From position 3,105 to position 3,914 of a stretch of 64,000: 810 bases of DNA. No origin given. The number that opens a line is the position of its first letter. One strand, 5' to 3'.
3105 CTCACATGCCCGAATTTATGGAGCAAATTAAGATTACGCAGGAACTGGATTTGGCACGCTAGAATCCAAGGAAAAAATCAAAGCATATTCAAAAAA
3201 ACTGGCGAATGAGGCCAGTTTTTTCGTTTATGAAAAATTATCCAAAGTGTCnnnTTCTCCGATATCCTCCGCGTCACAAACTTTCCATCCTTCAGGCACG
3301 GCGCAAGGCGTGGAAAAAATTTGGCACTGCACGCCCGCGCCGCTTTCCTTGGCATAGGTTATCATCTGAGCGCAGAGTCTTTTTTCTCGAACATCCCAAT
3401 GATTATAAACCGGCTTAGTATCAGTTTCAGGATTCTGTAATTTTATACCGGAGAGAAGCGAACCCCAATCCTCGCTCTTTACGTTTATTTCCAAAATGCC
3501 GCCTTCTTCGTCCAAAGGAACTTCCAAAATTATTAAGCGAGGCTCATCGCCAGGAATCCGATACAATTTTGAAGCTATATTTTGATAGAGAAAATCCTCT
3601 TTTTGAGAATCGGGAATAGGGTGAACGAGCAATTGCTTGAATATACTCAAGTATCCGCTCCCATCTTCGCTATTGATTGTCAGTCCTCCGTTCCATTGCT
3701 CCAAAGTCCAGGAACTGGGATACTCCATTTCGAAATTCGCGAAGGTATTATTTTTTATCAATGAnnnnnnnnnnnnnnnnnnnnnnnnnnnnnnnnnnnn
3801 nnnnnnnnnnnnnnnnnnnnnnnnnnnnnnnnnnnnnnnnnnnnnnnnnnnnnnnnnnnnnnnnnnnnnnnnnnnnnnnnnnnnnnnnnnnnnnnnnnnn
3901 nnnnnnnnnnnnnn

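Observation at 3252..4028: PEP synthase fused in-frame to a lipoprotein-like signal and a ~220-aa extracytoplasmic domain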

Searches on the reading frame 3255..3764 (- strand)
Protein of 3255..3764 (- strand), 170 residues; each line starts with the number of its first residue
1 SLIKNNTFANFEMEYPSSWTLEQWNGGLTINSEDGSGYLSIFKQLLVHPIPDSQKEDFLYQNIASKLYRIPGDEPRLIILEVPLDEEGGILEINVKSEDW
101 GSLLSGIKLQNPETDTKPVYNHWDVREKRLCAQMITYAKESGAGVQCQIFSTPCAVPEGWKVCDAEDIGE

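Call 55: find_homologous_proteins(query=A5, max_evalue=0.01)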
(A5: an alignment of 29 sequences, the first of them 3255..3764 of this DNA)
Query A5 (29 sequences) (170 aa, profile of the alignment): 2 proteins with E <= 0.01 among 512 candidates.
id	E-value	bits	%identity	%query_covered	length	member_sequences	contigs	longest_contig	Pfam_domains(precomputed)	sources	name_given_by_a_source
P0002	9.0e-47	177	46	96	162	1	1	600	-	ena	-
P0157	1.7e-7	49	20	58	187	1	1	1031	-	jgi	-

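Call 58: search_solved_structures(query=A5, max_evalue=10)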
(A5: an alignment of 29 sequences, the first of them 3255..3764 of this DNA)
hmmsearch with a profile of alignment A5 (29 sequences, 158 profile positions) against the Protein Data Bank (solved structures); distinct sequences matched with E-value up to 10: 0.

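Call 63: predict_structure(alignment_id=A5)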
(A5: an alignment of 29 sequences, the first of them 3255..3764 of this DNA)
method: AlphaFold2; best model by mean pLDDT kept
length: 170 residues; sequences in the alignment: 29
mean_pLDDT: 88.4   pTM: 0.64
mean pLDDT of the five models: 88.4, 85.6, 83.4, 82.3, 79.8
residues with pLDDT >= 90: 105; 70-90: 53; 50-70: 10; < 50: 2
segments of 3 or more residues with pLDDT < 50: none
pLDDT, mean of each block of 10 residues (from residue 1): 90 96 96 97 93 94 95 91 89 97 95 59 76 84 83 89 78
secondary structure, 60 per line:
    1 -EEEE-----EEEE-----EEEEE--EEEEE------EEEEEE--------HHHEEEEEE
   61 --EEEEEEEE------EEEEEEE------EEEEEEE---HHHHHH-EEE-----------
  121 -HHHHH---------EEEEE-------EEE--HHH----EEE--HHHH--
elements in order: E2-5 E11-14 E20-24 E27-31 E38-43 E55-60 E63-70 E77-83 E90-96 H100-105 E107-109 H122-126 E136-140 E148-150 E160-162 H165-168

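Call 65: fold_search(model_id=the predicted structure, library=pdb)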
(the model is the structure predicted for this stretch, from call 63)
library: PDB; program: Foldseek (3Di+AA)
matches with E <= 10: 928; with E <= 0.001: 1
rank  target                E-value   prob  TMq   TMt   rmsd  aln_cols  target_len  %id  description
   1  9i4t_P                9.4e-04  1.00  0.38  0.38   7.2       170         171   11  Photosystem II from Arabidopsis thaliana (released 2026-03-25)
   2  3hlz_B                1.5e-03  1.00  0.45  0.30  12.5       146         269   11  Crystal structure of BT_1490 (NP_810393.1) from BACTEROIDES THETAIOTAOMICRON VPI-5482 at 1.50 A resolution (released 2009-06-16)
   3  2vu4                  2.3e-03  1.00  0.39  0.44   5.9       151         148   14  Structure of PsbP protein from Spinacia oleracea at 1.98 A resolution (released 2009-07-21)
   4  3hlz_A                2.8e-03  1.00  0.45  0.30   5.5       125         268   11  Crystal structure of BT_1490 (NP_810393.1) from BACTEROIDES THETAIOTAOMICRON VPI-5482 at 1.50 A resolution (released 2009-06-16)
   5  9gnw_P                3.2e-03  1.00  0.38  0.35   7.5       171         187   10  Universal PSII assembly intermediate (released 2025-09-17)
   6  8z9d_P                3.3e-03  1.00  0.38  0.35   7.2       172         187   14  cryo-EM structure of PSII-LHCII megacomplex from spinach (released 2024-11-13)
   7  4n7s_B                4.1e-03  1.00  0.41  0.54   5.0       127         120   13  Crystal structure of Tse3-Tsi3 complex with Zinc ion (released 2014-04-23)
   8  3wa5_B                4.3e-03  1.00  0.39  0.50   5.5       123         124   12  Crystal Structure of type VI peptidoglycan muramidase effector Tse3 in complex with its cognate immunity protein Tsi3 (released 2013-10-02)
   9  4luq_C                5.6e-03  1.00  0.41  0.52   5.1       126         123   15  Crystal structure of virulence effector Tse3 in complex with neutralizer Tsi3 (released 2013-09-18)
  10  3jcu_P                5.6e-03  1.00  0.39  0.38   6.5       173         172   12  Cryo-EM structure of spinach PSII-LHCII supercomplex at 3.2 Angstrom resolution (released 2016-05-25)
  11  1v2b_B                7.3e-03  1.00  0.38  0.42   6.5       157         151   10  Crystal Structure of PsbP Protein in the Oxygen-Evolving Complex of Photosystem II from Higher Plants (released 2004-05-18)
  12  4n80_B                7.3e-03  1.00  0.37  0.46   5.7       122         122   11  Crystal structure of Tse3-Tsi3 complex (released 2014-04-23)
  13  1v2b_A                8.1e-03  1.00  0.39  0.43   5.9       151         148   12  Crystal Structure of PsbP Protein in the Oxygen-Evolving Complex of Photosystem II from Higher Plants (released 2004-05-18)
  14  4luq_D                9.1e-03  1.00  0.41  0.52   5.0       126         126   15  Crystal structure of virulence effector Tse3 in complex with neutralizer Tsi3 (released 2013-09-18)
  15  7pi0_P                9.5e-03  1.00  0.38  0.35   8.2       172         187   10  Unstacked compact Dunaliella PSII (released 2022-08-17)
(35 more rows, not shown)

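Call 78: find_encoding_contigs(protein=P0157, flank=3000)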
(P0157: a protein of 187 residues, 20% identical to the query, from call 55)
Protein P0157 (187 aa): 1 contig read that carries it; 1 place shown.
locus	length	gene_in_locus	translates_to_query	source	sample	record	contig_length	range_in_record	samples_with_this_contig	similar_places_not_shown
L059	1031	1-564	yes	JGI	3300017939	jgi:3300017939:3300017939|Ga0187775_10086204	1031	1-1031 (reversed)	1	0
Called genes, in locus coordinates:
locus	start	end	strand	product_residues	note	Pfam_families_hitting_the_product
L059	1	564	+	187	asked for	?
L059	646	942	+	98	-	-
